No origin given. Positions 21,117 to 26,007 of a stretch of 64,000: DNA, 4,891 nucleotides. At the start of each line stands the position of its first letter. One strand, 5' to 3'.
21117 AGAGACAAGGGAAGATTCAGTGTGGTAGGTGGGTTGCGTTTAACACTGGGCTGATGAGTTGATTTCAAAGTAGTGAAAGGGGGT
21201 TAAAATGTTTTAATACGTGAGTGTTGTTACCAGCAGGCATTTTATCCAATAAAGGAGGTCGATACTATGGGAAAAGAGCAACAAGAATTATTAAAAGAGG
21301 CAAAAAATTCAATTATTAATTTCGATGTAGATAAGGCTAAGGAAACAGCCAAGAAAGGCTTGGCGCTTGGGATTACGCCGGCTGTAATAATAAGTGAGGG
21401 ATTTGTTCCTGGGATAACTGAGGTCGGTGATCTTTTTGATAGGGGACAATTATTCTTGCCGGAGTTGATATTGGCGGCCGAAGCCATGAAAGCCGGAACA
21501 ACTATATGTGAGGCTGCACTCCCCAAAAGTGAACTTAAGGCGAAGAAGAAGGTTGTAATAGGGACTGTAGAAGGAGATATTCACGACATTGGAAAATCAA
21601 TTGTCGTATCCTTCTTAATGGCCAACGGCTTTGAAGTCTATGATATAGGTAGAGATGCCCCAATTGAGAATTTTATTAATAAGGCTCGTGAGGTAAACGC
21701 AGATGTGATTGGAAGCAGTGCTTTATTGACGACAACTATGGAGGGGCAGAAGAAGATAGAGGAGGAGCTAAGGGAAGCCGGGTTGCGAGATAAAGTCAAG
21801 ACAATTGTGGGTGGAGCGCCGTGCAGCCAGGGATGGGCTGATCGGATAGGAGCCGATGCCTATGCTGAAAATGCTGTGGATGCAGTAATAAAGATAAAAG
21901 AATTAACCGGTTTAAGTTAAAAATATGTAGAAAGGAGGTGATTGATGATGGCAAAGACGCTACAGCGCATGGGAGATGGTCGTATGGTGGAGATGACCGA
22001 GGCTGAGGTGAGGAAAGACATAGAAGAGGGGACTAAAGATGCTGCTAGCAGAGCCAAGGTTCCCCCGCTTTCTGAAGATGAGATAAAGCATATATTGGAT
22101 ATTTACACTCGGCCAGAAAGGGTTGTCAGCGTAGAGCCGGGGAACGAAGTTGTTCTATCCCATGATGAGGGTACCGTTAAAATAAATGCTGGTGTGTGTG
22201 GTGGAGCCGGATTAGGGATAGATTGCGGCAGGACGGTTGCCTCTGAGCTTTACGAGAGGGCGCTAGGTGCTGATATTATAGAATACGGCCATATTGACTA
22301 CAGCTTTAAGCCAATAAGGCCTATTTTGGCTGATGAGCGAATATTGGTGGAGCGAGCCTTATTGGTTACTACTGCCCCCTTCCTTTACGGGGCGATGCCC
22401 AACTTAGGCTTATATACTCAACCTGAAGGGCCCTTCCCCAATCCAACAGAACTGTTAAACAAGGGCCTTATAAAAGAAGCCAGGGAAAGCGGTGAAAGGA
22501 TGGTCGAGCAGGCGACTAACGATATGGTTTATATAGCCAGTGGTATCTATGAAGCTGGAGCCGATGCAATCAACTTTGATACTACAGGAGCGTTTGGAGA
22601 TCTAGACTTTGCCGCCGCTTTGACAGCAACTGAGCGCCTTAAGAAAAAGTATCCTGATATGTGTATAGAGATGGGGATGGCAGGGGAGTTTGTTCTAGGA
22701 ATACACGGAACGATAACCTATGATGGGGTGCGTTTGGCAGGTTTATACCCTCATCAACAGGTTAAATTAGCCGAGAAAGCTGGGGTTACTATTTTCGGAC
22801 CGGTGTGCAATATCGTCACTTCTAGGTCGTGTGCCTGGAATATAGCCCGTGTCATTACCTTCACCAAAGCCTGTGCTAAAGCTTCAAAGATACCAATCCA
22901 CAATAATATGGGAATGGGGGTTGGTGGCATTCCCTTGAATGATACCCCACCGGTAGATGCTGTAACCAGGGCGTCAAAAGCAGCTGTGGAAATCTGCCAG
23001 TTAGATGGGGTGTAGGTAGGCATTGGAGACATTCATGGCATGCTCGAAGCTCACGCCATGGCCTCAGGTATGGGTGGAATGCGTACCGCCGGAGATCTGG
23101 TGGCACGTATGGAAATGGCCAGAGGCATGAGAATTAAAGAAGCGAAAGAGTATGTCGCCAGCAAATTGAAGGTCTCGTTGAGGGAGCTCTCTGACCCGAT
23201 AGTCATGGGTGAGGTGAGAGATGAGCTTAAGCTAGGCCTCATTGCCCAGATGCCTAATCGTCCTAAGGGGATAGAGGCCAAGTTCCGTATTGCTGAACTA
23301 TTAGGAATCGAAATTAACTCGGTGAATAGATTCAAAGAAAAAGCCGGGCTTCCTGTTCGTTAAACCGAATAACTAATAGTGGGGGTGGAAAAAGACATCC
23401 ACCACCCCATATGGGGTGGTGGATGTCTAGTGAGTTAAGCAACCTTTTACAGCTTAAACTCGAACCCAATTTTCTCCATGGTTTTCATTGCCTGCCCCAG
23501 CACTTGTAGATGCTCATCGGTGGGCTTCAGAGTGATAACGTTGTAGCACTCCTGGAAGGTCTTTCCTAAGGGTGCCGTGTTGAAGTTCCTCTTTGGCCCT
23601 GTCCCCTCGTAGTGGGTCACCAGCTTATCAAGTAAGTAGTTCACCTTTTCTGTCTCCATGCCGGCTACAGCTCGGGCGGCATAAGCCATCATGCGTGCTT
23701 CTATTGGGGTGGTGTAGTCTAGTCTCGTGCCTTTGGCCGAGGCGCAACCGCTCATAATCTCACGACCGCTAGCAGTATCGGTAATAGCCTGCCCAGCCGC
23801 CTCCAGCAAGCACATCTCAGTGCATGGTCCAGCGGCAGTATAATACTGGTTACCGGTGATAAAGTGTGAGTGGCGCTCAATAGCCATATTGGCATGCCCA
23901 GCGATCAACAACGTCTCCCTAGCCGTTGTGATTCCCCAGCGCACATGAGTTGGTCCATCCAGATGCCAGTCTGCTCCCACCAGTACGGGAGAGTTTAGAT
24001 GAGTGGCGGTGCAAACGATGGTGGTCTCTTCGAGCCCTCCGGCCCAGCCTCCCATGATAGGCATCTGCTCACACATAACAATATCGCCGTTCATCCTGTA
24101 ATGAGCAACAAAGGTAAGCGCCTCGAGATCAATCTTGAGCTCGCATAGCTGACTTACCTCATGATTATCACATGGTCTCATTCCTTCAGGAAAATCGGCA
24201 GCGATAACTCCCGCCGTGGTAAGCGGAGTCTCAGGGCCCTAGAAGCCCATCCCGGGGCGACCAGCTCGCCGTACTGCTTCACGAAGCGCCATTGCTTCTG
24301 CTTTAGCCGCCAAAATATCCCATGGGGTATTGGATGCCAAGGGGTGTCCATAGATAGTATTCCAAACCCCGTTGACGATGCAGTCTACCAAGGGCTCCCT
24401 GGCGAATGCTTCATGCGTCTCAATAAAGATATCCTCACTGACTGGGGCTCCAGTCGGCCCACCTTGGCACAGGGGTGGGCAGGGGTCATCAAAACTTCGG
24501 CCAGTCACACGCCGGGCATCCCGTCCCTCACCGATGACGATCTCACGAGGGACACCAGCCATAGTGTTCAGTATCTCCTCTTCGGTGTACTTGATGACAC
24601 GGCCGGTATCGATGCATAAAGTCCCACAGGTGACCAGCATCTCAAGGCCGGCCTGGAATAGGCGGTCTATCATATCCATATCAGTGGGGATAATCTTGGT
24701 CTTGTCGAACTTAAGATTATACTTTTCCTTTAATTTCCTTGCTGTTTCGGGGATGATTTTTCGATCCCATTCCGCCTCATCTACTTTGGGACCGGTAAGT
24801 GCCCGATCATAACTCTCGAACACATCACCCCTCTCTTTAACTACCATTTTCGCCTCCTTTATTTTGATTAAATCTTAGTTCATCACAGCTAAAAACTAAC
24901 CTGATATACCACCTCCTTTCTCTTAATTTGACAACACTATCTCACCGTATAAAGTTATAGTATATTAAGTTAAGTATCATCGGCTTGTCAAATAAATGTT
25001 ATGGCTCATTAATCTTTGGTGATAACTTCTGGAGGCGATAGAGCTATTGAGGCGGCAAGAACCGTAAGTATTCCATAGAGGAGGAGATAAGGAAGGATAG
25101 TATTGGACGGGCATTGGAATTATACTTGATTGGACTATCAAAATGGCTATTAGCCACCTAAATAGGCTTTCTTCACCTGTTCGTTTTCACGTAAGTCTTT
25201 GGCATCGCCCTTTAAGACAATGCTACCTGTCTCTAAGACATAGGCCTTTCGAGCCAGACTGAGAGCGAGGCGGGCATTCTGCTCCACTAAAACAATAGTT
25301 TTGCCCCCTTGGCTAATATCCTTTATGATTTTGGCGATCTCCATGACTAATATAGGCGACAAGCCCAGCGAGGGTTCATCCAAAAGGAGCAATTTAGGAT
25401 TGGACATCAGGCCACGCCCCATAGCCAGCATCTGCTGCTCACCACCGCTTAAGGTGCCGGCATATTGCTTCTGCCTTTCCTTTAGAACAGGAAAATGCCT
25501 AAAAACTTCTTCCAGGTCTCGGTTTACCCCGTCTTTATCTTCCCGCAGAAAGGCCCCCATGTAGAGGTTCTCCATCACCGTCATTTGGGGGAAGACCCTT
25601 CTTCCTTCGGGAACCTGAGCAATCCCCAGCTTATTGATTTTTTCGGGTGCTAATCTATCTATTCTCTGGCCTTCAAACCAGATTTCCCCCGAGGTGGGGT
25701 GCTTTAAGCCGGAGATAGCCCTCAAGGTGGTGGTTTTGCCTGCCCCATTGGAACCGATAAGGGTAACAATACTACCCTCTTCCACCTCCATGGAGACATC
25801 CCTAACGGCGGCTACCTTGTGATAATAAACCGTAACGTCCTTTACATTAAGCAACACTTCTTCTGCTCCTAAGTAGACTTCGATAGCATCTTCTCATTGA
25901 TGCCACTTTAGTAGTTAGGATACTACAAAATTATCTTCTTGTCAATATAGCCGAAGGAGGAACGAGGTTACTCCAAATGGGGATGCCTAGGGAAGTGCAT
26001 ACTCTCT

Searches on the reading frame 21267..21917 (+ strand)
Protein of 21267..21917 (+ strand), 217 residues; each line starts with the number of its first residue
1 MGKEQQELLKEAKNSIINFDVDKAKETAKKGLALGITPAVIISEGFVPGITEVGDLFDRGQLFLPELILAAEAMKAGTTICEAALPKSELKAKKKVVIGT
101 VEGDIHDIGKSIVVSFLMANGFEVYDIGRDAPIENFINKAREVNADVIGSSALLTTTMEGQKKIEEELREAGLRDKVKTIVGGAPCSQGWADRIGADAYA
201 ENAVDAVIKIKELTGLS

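Call 8: search_protein_families(library=pfam, proteins=[window:21267-21917:+])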
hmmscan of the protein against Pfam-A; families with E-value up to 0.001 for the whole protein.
window:21267-21917:+ (217 aa): 2 families
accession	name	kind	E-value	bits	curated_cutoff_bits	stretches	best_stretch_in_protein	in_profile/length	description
PF02310.24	B12-binding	-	1.6e-26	93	32.1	1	95-207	2-120/121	B12 binding domain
PF02607.22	B12-binding_2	-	3.2e-19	69.3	23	1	9-81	2-73/74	B12 binding domain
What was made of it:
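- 21267..21920 (+): Corrinoid protein gene upstream of mtbB ('mtbC'), 1.5 kb from mtmB. Candidate methyl acceptor for MtmB. Pfam B12-binding and B12-binding_2 (call 8).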

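Call 22: search_protein_families(library=ncbifam, proteins=[window:21267-21917:+])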
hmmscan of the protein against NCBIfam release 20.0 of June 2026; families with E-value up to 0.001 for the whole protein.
window:21267-21917:+ (217 aa): 15 families
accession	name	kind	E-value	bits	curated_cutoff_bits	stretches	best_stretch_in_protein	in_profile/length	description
TIGR02370.1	pyl_corrinoid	subfamily_domain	5.2e-74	247.9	215.3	1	12-206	2-197/197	methyltransferase cognate corrinoid protein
NF041607.1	dimeth_corrin_MtbC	equivalog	1.1e-72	243.8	350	1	14-213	3-202/203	dimethylamine corrinoid protein MtbC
NF047995.1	corrinoid_MtgC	exception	4.5e-62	209.4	310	1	7-211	3-210/215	glycine betaine-specific corrinoid protein MtgC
NF047996.1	corrin_MtgC_2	exception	4.7e-52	176.5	370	1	7-214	3-210/212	glycine betaine-specific corrinoid protein MtgC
NF040669.1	MtaC2_Meth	equivalog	7.4e-44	150.1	450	1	5-206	39-238/267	methanol--corrinoid protein MtaC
NF040655.1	MtaC_Meth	equivalog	6.8e-39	133.4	420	1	5-207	32-231/253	methanol--corrinoid protein MtaC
TIGR02082.1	metH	equivalog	5.3e-35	120.4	1010.85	1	16-203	661-841/1182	methionine synthase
NF007024.0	PRK09490.1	equivalog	1.1e-30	106.3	1497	1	16-190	676-846/1234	methionine synthase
NF002612.0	PRK02261.1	equivalog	6.2e-15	55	110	1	92-184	2-93/148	methylaspartate mutase subunit S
NF052513.1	TransRegCarH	equivalog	2e-12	47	400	1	6-201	81-265/274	HTH-type transcriptional repressor CarH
TIGR01501.1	MthylAspMutase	equivalog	1e-10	41.5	135.8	1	93-183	1-90/134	methylaspartate mutase subunit S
NF040743.1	ornith_mutase_E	equivalog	5.1e-09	34.6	800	1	88-198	590-707/730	D-ornithine 4,5-aminomutase subunit OraE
NF052385.1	Lys_5_6_beta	equivalog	9.5e-08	32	280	1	120-199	131-219/241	lysine 5,6-aminomutase subunit beta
TIGR00640.1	acid_CoA_mut_C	subfamily_domain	7.4e-07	29.2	57.45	1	93-184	2-92/132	methylmalonyl-CoA mutase C-terminal domain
NF006944.0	PRK09426.1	equivalog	0.00014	20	876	1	92-185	588-680/721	methylmalonyl-CoA mutase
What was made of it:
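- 21267..21920 (+): TIGR02370, 248 bits against a cut-off of 215 (call 22).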

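Call 33: find_homologous_proteins(query=window:21267-21917:+, max_evalue=1e-20)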
Query window:21267-21917:+ (217 aa): 8000 proteins with E <= 1e-20 among 8000 candidates; the best 120 are listed.
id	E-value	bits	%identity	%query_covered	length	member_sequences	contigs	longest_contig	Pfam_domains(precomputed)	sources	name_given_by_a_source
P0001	1.0e-123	428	94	100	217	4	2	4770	PF02607.23,PF02310.25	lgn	-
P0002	1.1e-119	415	92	100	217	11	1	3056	PF02607.23,PF02310.25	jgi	jgi:trimethylamine corrinoid protein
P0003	6.4e-117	406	89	100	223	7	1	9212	PF02607.23,PF02310.25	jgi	jgi:trimethylamine corrinoid protein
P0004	1.4e-110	385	84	100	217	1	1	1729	PF02607.23,PF02310.25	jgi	-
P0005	1.6e-106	372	81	100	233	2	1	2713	PF02607.23,PF02310.25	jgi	-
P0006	7.5e-101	354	77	98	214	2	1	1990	PF02607.23,PF02310.25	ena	-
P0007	1.8e-99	349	75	100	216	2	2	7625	PF02607.23,PF02310.25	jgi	-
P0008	4.8e-99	348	75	100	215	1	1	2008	PF02607.23,PF02310.25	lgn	-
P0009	6.7e-99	347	77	98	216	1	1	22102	PF02607.23,PF02310.25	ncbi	-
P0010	2.3e-98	346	76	98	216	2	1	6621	PF02607.23,PF02310.25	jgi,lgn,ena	-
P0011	2.9e-98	345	75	100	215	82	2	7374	PF02607.23,PF02310.25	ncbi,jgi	-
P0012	2.9e-98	345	73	100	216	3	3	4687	PF02607.23,PF02310.25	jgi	-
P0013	3.8e-98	345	76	100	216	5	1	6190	PF02607.23,PF02310.25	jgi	-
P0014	1.6e-97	343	75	100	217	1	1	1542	PF02607.23,PF02310.25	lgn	-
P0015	1.6e-97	343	76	100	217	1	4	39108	PF02607.23,PF02310.25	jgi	jgi:corrinoid protein of di/trimethylamine methyltransferase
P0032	6.2e-94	331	73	98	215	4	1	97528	PF02607.23,PF02310.25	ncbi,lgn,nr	ncbi:MAG: corrinoid protein [Dehalococcoidales bacterium]|nr:corrinoid protein [Dehalococcoidales ba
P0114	5.2e-84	299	68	97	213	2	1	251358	PF02607.23,PF02310.25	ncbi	-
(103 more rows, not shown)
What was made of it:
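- More than 8000 homologues of this corrinoid family exist in metagenomes (call 33).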

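Call 47: search_solved_structures(query=window:21267-21917:+, show_alignments=2, max_evalue=1e-10)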
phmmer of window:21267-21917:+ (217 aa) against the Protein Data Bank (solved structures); distinct sequences matched with E-value up to 1e-10: 16.
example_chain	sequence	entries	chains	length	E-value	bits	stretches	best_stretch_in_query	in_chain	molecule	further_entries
7xcn_M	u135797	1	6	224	8.2e-64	217.9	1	5-212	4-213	Trimethylamine methyltransferase corrinoid protein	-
1y80_A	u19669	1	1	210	2.9e-45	157.4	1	14-208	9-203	Predicted cobalamin binding protein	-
4jgi_A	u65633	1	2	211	5.2e-39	137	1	26-207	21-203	Putative uncharacterized protein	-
3ezx_A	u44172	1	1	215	6.6e-39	136.6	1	5-207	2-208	Monomethylamine corrinoid protein 1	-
1bmt_A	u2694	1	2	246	3.7e-28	101.5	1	34-189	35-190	METHIONINE SYNTHASE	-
3bul_A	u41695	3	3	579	8.3e-28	100.4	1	33-189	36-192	Methionine synthase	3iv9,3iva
2i2x_B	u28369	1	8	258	9.7e-28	100.2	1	7-207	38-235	Methyltransferase 1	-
1k7y_A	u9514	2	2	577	5.7e-26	94.4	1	34-189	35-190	methionine synthase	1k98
8g3h_A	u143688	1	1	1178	1.5e-23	86.5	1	36-215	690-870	Methionine synthase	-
8ssd_A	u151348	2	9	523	1.4e-22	83.4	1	26-215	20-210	Methionine synthase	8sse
9cbp_A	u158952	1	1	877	2.5e-22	82.5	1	25-215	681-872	Methionine synthase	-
8ssc_A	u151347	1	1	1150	4e-22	81.9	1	25-215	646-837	Methionine synthase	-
9cbr_A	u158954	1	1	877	6.9e-22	81.1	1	25-215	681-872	Methionine synthase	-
9cbq_A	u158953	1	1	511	8.1e-22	80.9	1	25-215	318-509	Methionine synthase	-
9cbo_A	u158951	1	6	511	1.1e-21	80.4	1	25-215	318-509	Methionine synthase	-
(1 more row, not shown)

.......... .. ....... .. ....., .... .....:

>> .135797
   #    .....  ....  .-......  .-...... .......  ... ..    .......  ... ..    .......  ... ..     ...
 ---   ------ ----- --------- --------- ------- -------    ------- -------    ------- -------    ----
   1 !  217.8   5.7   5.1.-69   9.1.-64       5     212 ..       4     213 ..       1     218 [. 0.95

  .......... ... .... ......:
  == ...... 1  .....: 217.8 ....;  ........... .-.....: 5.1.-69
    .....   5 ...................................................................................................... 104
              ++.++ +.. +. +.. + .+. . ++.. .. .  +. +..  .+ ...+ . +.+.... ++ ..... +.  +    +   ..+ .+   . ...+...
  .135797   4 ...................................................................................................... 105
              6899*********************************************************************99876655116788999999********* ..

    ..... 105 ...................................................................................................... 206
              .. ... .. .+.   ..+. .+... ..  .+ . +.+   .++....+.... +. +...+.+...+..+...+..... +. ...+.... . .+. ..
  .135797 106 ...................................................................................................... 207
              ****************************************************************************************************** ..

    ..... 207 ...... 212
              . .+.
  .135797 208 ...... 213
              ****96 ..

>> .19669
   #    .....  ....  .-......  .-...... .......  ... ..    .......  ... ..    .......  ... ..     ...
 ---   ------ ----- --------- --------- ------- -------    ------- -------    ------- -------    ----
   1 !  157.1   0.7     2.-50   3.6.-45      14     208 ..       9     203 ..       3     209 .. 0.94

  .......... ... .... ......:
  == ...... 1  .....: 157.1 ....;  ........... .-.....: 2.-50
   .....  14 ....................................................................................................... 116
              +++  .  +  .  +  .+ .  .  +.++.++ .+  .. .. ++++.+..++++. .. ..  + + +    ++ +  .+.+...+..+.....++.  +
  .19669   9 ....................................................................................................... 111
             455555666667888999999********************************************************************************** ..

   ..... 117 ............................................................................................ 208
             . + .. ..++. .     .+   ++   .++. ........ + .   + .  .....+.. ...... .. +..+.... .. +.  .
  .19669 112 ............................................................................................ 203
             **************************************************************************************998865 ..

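Call 63: find_encoding_contigs(protein=P0114, flank=10000, max_places=3)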
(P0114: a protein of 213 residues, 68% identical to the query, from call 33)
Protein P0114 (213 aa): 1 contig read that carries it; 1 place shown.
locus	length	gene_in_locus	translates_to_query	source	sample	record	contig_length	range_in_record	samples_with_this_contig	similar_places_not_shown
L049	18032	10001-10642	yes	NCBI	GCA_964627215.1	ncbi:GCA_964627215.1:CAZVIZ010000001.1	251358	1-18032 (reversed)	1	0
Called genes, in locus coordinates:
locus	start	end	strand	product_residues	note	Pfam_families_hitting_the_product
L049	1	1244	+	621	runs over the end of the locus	PF02730:AFOR_N, PF01314:AFOR_C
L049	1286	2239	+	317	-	PF02558:ApbA, PF08546:ApbA_C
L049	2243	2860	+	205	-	-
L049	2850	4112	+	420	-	PF00109:ketoacyl-synt, PF02801:Ketoacyl-synt_C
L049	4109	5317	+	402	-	PF00109:ketoacyl-synt, PF02801:Ketoacyl-synt_C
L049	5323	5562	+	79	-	PF00550:PP-binding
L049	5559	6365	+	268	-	PF04199:Cyclase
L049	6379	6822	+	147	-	PF10604:Polyketide_cyc2 (weak)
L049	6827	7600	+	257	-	PF00106:adh_short, PF01370:Epimerase (weak), PF08659:KR, PF13561:adh_short_C2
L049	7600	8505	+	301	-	PF04909:Amidohydro_2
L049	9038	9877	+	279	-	PF01409:tRNA-synt_2d, PF00152:tRNA-synt_2 (faint), PF17759:tRNA_synthFbeta (weak)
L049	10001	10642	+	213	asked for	PF02607:B12-binding_2, PF02310:B12-binding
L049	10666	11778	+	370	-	PF04055:Radical_SAM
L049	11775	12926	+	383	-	PF02655:ATP-grasp_3, PF02222:ATP-grasp (weak), PF07478:Dala_Dala_lig_C, PF02786:CPSase_L_D2 (weak), PF13535:ATP-grasp_4 (weak)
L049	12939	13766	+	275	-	PF21455:PylD_N, PF02826:2-Hacid_dh_C (faint)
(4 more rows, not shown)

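Call 64: find_encoding_contigs(protein=P0032, flank=10000, max_places=3)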
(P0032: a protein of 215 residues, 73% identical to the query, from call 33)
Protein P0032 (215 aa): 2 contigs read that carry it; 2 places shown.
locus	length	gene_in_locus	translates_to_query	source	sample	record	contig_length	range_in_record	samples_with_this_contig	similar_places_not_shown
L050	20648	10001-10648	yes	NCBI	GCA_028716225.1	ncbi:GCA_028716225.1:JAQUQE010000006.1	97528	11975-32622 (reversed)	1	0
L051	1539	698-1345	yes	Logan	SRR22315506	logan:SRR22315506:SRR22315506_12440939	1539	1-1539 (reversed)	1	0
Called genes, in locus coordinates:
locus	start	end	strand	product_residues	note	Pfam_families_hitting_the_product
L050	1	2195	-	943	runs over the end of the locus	PF08447:PAS_3, PF00989:PAS, PF08447:PAS_3, PF08448:PAS_4, PF13426:PAS_9, PF13426:PAS_9, PF08447:PAS_3, PF00512:HisKA, +5 more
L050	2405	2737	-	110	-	-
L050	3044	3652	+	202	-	PF09335:VTT_dom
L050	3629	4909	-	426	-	PF07690:MFS_1, PF13347:MFS_2, PF00083:Sugar_tr (weak)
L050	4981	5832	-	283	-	PF01063:Aminotran_4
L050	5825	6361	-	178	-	PF00117:GATase, PF07722:Peptidase_C26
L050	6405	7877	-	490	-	PF04715:, PF00425:Chorismate_bind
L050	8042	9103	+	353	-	PF03462:PCRF, PF00472:RF-1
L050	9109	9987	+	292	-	PF17827:PrmC_N, PF00891:Methyltransf_2 (faint), PF05175:MTS, PF06325:PrmA (weak), PF08242:Methyltransf_12 (weak), PF13649:Methyltransf_25, PF13847:Methyltransf_31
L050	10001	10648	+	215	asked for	PF02607:B12-binding_2, PF02310:B12-binding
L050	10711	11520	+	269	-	PF00809:Pterin_bind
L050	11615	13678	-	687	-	PF00009:GTP_EFTU, PF22042:EF-G_D2, PF03144:GTP_EFTU_D2, PF14492:EFG_III, PF16658:RF3_C (faint), PF03764:EFG_IV, PF00679:EFG_C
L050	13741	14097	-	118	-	-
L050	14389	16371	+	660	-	PF21880:DUF6916 (faint), PF25549:DUF7927 (faint), PF08922:DUF1905 (faint), PF04234:CopC (faint), PF04314:LpqE-like (faint)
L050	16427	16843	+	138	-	PF09394:Inhibitor_I42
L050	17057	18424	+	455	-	PF07694:5TM-5TMR_LYT, PF07228:SpoIIE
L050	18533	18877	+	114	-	PF01740:STAS, PF13466:STAS_2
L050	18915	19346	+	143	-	PF13581:HATPase_c_2, PF02518:HATPase_c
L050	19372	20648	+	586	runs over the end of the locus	PF00027:cNMP_binding, PF00171:Aldedh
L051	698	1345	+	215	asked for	PF02607:B12-binding_2, PF02310:B12-binding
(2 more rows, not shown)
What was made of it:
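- Related genomes place a corrinoid gene inside the common pyl/MT2/RACo module or beside MT2 alone: calls 63, 64. Stand-alone corrinoid genes do exist in related genomes (calls 63, 64). In L050 one lies beside MT2 after prfA/prmC (calls 63, 64).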

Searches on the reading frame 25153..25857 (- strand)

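Call 8: search_protein_families(library=pfam, proteins=[window:25153-25857:-])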
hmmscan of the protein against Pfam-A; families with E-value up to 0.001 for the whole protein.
window:25153-25857:- (235 aa): 4 families
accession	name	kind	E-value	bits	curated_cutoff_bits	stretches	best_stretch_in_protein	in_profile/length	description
PF00005.33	ABC_tran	-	3.1e-33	115.7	25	1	19-163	2-136/137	ABC transporter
PF13304.12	AAA_21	-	6.6e-11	43.3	27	1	115-190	217-295/304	AAA domain, putative AbiEii toxin, Type IV TA system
PF25199.1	nSTAND_NTPase5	-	0.0006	20.1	34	0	24-49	37-62/145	Novel STAND NTPase 5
PF13175.12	AAA_15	-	0.00073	19.7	32.1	0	19-53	15-48/374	AAA ATPase domain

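Call 22: search_protein_families(library=ncbifam, proteins=[window:25153-25857:-])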
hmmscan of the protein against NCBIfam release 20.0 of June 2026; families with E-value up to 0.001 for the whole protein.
window:25153-25857:- (235 aa): 189 families (the best 25 are shown)
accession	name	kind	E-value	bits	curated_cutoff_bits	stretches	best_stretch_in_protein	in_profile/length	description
NF008626.0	PRK11614.1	equivalog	6.7e-77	258.1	441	1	2-235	5-237/237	high-affinity branched-chain amino acid ABC transporter ATP-binding protein LivF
TIGR03410.1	urea_trans_UrtE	equivalog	2.8e-67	226.6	285.8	1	3-230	1-226/230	urea ABC transporter ATP-binding subunit UrtE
TIGR04406.1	LPS_export_lptB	equivalog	2.4e-50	171.1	240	1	3-234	2-234/239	LPS export ABC transporter ATP-binding protein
TIGR03411.1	urea_trans_UrtD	equivalog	1.6e-45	155.7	304.1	1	2-234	2-241/242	urea ABC transporter ATP-binding protein UrtD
NF008449.1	PRK11300.1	equivalog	2.6e-43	148.1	362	2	2-101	5-104/255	high-affinity branched-chain amino acid ABC transporter ATP-binding protein LivG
NF008144.0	PRK10895.1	equivalog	4e-40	137.8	381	1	3-234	4-236/241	LPS export ABC transporter ATP-binding protein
TIGR01188.1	drrA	subfamily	1.4e-39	136.2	312.45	1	11-225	2-214/302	daunorubicin resistance ABC transporter, ATP-binding protein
TIGR03265.1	PhnT2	equivalog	4.8e-37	128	457.7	1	3-222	5-222/353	putative 2-aminoethylphosphonate ABC transporter ATP-binding protein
NF011967.0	PRK15439.1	equivalog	5e-36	124.2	586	1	2-228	11-233/510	autoinducer 2 ABC transporter ATP-binding protein LsrA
NF043075.1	MMSYN1_0197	equivalog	1.1e-35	123.3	550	1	2-224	2-222/341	spermidine/putrescine ABC transporter ATP-binding protein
NF047930.1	ABC_ATP_B6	equivalog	3.4e-35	121.6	670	1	3-226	3-227/510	putative B6 ABC transporter ATP-binding protein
NF007027.0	PRK09493.1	equivalog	1.2e-34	119.7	379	1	3-227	2-228/240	glutamine ABC transporter ATP-binding protein GlnQ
TIGR00972.1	3a0107s01c2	equivalog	1.6e-34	119.4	343.2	1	3-230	2-238/248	phosphate ABC transporter ATP-binding protein PstB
NF040933.2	ABC_arch_GlcV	equivalog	1.6e-34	119.4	450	1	4-225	4-232/357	glucose ABC transporter ATP-binding protein GlcV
NF040840.2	tungstate_WtpC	equivalog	2.9e-34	118.9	440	1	3-224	2-220/347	tungstate ABC transporter ATP-binding protein WtpC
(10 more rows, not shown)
